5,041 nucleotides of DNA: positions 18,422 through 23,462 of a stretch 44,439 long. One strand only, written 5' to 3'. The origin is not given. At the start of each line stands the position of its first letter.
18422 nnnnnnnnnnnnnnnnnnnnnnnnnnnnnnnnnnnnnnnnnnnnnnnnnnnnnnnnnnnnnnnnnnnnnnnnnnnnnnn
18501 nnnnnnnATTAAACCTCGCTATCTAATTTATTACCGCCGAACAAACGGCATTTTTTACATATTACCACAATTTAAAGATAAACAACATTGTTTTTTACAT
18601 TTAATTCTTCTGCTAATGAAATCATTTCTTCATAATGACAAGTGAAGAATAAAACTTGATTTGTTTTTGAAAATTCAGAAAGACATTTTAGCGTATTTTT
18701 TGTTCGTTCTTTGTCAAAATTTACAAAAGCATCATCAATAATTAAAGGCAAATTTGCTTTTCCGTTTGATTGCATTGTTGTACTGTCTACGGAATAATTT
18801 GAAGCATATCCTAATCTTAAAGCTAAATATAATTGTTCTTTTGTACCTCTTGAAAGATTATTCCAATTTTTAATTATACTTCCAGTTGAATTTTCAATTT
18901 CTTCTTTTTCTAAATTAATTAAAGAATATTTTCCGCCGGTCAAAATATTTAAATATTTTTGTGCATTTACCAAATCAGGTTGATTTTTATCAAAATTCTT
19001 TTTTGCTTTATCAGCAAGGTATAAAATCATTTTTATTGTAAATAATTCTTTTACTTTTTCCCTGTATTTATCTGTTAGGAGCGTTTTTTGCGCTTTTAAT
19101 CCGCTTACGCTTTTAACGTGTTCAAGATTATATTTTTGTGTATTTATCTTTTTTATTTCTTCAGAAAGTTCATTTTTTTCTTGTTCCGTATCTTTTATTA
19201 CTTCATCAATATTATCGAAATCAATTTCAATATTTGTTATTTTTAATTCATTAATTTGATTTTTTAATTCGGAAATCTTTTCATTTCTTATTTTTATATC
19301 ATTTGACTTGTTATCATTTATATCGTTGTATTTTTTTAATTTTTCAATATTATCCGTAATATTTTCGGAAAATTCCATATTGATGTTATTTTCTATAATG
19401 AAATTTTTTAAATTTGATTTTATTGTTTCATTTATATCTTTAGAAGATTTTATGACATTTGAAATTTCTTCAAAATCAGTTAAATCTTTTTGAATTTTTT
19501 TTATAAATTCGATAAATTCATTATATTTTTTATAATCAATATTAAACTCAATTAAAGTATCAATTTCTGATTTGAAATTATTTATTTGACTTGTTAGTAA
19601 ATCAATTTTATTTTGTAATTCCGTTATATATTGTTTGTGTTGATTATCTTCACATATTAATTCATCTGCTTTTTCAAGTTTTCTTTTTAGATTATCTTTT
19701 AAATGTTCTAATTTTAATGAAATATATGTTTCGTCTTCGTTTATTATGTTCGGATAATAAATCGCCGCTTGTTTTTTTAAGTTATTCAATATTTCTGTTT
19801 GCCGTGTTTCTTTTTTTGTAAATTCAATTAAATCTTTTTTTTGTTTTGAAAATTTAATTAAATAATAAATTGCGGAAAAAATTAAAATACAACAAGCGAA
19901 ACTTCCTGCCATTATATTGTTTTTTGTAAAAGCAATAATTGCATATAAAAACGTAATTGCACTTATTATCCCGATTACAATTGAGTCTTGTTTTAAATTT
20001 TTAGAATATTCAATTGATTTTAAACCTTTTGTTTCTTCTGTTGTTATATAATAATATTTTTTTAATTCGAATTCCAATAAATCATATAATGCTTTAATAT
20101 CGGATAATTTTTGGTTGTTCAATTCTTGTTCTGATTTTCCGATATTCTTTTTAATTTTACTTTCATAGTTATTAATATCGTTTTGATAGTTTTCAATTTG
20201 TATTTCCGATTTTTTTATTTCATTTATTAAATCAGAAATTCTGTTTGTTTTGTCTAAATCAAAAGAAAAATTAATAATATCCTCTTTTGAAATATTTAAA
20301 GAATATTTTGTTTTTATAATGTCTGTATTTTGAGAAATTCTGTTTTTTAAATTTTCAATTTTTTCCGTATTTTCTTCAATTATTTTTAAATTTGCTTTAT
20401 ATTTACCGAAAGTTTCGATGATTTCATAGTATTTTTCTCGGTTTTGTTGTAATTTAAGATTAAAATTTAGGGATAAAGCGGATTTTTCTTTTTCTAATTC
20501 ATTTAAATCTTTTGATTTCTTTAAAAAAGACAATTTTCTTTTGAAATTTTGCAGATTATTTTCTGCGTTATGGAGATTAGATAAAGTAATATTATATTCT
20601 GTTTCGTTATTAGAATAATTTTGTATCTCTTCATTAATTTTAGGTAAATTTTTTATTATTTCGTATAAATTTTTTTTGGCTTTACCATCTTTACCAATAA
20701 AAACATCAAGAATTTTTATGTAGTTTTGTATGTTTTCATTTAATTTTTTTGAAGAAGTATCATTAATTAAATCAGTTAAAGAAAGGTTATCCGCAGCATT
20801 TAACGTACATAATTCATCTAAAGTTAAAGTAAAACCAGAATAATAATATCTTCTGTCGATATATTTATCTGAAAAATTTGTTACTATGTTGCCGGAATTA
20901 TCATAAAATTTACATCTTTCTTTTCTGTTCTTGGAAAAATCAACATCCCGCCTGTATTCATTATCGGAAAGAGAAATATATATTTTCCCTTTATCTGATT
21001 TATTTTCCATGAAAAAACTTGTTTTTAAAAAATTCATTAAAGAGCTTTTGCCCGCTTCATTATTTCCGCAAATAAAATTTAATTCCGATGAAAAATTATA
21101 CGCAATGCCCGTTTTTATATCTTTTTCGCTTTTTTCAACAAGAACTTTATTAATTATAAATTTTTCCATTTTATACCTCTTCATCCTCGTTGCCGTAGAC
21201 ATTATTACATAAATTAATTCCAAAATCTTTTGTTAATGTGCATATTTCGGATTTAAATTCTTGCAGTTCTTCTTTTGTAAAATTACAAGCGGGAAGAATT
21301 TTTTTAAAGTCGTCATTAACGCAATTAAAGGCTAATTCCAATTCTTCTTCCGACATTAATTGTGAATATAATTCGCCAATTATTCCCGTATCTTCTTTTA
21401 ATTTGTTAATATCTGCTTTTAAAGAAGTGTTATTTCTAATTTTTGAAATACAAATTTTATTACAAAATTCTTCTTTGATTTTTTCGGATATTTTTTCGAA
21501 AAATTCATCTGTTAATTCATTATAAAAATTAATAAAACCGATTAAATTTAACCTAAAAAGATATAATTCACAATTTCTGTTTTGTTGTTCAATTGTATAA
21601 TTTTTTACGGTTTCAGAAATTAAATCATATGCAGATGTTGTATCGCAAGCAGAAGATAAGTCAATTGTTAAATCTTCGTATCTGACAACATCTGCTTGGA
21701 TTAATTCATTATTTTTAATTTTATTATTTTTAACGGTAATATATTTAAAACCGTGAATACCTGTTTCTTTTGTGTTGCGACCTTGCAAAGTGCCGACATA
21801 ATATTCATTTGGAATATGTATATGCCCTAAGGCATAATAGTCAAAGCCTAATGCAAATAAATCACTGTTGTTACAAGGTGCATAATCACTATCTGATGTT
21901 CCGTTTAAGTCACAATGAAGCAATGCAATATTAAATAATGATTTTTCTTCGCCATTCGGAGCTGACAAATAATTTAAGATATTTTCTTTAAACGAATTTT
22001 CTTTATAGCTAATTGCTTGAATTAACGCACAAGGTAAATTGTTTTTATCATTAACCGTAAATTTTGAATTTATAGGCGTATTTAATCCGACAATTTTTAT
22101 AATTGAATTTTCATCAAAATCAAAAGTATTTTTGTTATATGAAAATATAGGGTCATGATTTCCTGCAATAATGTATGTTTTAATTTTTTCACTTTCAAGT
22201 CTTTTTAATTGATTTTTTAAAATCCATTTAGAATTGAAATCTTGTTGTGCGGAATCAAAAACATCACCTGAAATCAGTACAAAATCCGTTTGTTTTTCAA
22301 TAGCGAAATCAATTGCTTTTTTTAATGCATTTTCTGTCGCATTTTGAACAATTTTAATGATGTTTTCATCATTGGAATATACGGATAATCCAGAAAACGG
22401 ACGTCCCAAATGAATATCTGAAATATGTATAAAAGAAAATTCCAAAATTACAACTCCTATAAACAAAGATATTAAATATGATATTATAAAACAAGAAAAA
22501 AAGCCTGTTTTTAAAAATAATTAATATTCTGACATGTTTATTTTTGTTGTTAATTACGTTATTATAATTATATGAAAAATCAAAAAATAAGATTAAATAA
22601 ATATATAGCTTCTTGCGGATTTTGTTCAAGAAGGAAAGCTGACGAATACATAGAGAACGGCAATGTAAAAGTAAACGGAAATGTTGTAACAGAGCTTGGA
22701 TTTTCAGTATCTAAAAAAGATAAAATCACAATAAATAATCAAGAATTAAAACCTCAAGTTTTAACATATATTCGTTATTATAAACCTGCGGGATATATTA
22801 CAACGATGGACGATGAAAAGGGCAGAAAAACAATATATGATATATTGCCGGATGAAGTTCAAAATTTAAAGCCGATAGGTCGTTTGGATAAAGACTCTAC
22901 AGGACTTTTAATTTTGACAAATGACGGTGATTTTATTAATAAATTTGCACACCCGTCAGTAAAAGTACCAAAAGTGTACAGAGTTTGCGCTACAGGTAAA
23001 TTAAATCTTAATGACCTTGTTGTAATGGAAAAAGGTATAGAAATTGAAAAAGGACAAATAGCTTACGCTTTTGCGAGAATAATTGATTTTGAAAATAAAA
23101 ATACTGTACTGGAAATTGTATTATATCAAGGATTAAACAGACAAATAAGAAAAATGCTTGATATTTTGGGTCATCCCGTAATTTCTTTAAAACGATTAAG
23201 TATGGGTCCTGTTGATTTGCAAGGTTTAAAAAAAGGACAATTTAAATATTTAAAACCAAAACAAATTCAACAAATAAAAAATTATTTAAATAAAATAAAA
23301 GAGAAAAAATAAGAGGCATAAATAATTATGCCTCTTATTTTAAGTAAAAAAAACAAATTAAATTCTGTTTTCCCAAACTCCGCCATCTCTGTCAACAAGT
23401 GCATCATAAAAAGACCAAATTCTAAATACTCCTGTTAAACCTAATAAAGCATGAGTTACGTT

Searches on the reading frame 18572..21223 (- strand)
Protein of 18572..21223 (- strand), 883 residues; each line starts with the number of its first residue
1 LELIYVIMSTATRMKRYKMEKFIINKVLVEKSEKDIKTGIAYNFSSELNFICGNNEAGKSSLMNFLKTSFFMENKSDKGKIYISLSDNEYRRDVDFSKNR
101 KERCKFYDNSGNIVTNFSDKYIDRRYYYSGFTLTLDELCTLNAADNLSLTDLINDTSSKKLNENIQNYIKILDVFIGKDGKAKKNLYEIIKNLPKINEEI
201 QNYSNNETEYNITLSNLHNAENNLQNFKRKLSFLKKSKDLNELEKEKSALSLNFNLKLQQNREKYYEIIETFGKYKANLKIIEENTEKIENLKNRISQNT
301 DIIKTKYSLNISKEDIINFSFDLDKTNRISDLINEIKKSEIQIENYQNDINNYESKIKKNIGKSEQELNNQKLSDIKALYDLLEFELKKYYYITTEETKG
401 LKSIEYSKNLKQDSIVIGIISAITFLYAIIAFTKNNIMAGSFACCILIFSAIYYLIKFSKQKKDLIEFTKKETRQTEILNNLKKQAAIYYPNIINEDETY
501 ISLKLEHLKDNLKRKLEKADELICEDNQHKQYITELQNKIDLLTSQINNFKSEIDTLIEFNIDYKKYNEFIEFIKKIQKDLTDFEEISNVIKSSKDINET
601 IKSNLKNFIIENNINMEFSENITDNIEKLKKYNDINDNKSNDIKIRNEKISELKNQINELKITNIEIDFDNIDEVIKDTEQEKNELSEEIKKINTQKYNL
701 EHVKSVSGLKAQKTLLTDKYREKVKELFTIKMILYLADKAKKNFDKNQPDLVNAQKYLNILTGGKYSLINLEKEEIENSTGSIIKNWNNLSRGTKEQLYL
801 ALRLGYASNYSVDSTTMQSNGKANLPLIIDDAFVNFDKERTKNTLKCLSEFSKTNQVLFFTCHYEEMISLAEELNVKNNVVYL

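Call 82: search_protein_families(library=pfam, proteins=[window:18572-21223:-], max_evalue=0.00001)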
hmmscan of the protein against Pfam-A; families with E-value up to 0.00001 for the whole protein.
window:18572-21223:- (883 aa): 1 family
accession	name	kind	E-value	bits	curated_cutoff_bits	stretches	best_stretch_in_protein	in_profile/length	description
PF13476.12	AAA_23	-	1.6e-06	29.3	27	1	43-259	16-198/201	AAA domain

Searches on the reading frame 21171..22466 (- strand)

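Call 82: search_protein_families(library=pfam, proteins=[window:21171-22466:-], max_evalue=0.00001)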
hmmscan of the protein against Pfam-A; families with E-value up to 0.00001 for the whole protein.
window:21171-22466:- (431 aa): 1 family
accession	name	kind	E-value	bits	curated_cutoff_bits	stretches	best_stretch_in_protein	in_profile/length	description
PF00149.33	Metallophos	-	2.1e-15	58.1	21.5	1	11-219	2-191/191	Calcineurin-like phosphoesterase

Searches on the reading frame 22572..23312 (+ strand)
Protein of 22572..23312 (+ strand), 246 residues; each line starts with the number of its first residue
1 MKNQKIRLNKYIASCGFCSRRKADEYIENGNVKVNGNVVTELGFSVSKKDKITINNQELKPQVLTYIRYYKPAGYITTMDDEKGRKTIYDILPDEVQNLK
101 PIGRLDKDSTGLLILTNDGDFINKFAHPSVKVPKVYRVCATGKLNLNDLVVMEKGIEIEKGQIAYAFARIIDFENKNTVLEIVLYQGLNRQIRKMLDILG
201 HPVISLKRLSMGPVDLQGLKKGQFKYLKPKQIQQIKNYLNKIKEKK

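Call 82: search_protein_families(library=pfam, proteins=[window:22572-23312:+], max_evalue=0.00001)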
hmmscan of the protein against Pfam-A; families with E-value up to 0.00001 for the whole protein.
window:22572-23312:+ (246 aa): 2 families
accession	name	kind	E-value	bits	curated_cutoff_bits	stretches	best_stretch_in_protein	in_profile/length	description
PF00849.27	PseudoU_synth_2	-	5.1e-23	82.4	26.8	1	66-196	2-150/152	RNA pseudouridylate synthase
PF01479.30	S4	-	1.4e-11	44.4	22.8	1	7-52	2-48/48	S4 domain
